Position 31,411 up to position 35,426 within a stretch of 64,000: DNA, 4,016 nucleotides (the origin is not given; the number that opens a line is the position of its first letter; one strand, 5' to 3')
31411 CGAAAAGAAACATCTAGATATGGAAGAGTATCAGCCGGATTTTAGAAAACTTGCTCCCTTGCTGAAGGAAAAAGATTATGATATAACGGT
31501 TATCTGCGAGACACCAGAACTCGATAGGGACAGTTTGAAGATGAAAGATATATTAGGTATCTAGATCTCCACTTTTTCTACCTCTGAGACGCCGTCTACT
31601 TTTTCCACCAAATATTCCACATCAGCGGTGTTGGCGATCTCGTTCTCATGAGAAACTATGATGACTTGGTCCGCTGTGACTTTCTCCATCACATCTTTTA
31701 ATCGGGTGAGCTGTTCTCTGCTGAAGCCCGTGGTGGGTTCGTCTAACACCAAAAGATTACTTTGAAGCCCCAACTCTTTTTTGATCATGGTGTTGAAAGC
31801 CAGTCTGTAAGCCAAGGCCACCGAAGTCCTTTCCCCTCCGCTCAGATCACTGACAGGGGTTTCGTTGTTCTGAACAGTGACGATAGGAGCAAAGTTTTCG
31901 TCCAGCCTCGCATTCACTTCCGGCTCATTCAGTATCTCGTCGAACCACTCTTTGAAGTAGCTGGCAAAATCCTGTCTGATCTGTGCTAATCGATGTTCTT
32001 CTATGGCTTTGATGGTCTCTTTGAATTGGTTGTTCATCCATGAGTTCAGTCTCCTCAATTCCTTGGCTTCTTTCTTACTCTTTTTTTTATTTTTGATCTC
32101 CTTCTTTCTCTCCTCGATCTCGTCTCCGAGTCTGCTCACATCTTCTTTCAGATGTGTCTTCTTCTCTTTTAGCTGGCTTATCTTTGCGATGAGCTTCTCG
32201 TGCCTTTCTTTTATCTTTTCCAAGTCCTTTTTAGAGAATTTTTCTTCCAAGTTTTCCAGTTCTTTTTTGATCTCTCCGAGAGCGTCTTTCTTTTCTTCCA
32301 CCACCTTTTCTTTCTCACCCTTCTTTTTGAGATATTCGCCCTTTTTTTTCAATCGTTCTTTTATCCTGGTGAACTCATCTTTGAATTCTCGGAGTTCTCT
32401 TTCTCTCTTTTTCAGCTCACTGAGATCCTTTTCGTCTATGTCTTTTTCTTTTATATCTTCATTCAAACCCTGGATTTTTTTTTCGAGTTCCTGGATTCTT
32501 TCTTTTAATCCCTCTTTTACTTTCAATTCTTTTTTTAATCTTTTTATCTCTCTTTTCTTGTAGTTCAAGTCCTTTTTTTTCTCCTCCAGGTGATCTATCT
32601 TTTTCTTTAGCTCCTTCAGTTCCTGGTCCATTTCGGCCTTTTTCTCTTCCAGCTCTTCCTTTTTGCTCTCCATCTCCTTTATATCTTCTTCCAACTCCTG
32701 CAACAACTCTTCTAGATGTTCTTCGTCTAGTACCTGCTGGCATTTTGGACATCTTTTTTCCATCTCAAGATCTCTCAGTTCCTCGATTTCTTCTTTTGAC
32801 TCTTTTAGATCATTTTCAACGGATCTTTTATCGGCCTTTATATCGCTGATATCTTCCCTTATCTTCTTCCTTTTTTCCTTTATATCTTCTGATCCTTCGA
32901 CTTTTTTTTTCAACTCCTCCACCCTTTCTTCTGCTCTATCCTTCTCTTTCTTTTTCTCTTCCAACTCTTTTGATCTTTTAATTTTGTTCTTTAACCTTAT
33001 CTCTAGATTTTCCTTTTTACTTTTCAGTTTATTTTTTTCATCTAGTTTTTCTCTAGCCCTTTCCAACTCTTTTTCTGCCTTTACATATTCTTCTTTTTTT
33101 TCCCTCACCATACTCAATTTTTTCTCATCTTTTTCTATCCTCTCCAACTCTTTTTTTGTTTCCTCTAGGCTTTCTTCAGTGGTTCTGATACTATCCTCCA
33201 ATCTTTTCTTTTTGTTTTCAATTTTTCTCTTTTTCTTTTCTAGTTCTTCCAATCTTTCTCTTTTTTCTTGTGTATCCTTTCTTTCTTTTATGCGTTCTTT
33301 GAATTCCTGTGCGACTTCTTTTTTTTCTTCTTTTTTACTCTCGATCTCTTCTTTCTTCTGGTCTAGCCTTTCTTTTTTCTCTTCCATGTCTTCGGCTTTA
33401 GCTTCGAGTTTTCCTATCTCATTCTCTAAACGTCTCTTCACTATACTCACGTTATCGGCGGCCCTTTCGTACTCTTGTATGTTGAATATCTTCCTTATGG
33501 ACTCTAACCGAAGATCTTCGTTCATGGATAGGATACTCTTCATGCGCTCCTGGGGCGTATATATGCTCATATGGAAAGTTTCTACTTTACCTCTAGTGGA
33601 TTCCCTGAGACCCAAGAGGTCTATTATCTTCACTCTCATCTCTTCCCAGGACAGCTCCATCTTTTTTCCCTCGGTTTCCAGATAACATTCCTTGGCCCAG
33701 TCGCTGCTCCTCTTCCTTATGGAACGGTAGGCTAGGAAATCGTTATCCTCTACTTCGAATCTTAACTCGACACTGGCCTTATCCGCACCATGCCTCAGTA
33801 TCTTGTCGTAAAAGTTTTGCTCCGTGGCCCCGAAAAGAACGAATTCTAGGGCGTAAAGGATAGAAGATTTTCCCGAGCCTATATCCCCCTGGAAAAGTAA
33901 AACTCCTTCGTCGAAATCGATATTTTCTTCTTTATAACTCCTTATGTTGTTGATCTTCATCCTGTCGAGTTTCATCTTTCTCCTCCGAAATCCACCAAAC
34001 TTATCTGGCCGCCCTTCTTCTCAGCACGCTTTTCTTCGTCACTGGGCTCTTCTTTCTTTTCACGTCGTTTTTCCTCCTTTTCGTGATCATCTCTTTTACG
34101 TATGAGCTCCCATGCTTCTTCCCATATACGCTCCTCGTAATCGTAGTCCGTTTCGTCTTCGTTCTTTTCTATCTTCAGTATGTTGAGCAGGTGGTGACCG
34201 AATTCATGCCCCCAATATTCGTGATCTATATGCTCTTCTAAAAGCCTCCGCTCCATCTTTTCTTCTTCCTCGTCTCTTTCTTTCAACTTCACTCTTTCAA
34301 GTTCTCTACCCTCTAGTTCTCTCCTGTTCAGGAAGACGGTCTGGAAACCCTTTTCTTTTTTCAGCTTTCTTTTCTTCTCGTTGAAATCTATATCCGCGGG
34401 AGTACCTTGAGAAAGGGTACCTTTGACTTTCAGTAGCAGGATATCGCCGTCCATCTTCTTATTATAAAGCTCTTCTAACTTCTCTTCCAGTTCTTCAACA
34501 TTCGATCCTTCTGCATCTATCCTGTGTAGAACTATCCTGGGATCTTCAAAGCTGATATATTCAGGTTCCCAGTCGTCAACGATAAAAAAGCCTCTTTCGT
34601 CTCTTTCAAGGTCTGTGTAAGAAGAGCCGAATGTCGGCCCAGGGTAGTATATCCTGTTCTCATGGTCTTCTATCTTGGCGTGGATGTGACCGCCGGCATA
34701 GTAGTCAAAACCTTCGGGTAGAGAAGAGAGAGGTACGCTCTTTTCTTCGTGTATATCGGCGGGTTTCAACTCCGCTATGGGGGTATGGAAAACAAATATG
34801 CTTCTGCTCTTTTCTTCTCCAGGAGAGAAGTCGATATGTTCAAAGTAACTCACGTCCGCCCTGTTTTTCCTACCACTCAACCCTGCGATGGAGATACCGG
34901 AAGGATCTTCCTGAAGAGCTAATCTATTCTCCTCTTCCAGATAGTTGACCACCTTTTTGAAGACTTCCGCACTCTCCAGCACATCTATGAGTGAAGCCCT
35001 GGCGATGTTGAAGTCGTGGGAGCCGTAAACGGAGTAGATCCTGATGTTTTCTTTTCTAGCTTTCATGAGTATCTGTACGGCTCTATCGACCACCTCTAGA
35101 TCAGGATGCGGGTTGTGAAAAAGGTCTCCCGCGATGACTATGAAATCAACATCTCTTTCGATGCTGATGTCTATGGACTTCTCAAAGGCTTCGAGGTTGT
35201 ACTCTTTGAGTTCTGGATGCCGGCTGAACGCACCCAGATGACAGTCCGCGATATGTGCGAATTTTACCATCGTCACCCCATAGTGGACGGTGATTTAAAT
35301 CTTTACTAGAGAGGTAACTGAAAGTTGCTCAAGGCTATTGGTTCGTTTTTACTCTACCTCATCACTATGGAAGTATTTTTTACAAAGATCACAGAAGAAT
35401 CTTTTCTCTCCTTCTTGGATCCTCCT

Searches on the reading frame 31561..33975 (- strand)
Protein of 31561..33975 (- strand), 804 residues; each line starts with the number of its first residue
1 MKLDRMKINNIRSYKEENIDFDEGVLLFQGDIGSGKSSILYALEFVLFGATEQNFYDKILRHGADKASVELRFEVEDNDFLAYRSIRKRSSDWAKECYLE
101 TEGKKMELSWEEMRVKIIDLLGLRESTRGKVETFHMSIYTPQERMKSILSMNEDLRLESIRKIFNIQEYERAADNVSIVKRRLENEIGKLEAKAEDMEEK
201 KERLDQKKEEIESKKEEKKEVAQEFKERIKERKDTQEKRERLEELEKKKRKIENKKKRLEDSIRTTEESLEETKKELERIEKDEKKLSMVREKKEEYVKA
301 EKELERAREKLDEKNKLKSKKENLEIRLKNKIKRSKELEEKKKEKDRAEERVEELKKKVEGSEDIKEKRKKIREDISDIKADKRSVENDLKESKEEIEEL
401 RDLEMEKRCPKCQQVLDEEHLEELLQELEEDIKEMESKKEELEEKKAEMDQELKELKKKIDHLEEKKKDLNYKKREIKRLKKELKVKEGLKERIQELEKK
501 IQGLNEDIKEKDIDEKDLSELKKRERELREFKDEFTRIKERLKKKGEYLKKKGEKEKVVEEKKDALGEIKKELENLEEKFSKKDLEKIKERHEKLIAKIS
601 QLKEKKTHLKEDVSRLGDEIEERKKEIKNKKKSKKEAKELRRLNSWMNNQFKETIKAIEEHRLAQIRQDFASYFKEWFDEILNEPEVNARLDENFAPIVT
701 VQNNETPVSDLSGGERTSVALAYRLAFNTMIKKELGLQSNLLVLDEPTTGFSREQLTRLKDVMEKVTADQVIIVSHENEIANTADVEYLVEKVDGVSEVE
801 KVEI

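Call 15: search_protein_families(library=pfam, proteins=[window:31561-33975:-], max_evalue=0.00001)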
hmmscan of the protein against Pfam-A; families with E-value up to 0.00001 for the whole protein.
window:31561-33975:- (804 aa): 4 families
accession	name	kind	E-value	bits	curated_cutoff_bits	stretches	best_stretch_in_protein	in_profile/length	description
PF13175.12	AAA_15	-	7.8e-14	52.5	32.1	1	1-297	1-260/374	AAA ATPase domain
PF13476.12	AAA_23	-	1.4e-12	49.2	27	1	5-257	1-198/201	AAA domain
PF13555.12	AAA_29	-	9.9e-08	32.1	27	1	3-55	1-54/61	P-loop containing region of AAA domain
PF02463.25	SMC_N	-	2e-07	31.1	40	1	3-79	2-89/220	RecF/RecN/SMC N terminal domain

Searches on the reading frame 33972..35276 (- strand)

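Call 15: search_protein_families(library=pfam, proteins=[window:33972-35276:-], max_evalue=0.00001)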
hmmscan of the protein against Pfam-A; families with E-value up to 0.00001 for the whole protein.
window:33972-35276:- (434 aa): 1 family
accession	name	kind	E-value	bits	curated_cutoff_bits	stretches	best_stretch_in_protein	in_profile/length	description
PF00149.33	Metallophos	-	3.5e-11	44.3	21.5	1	5-200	2-190/191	Calcineurin-like phosphoesterase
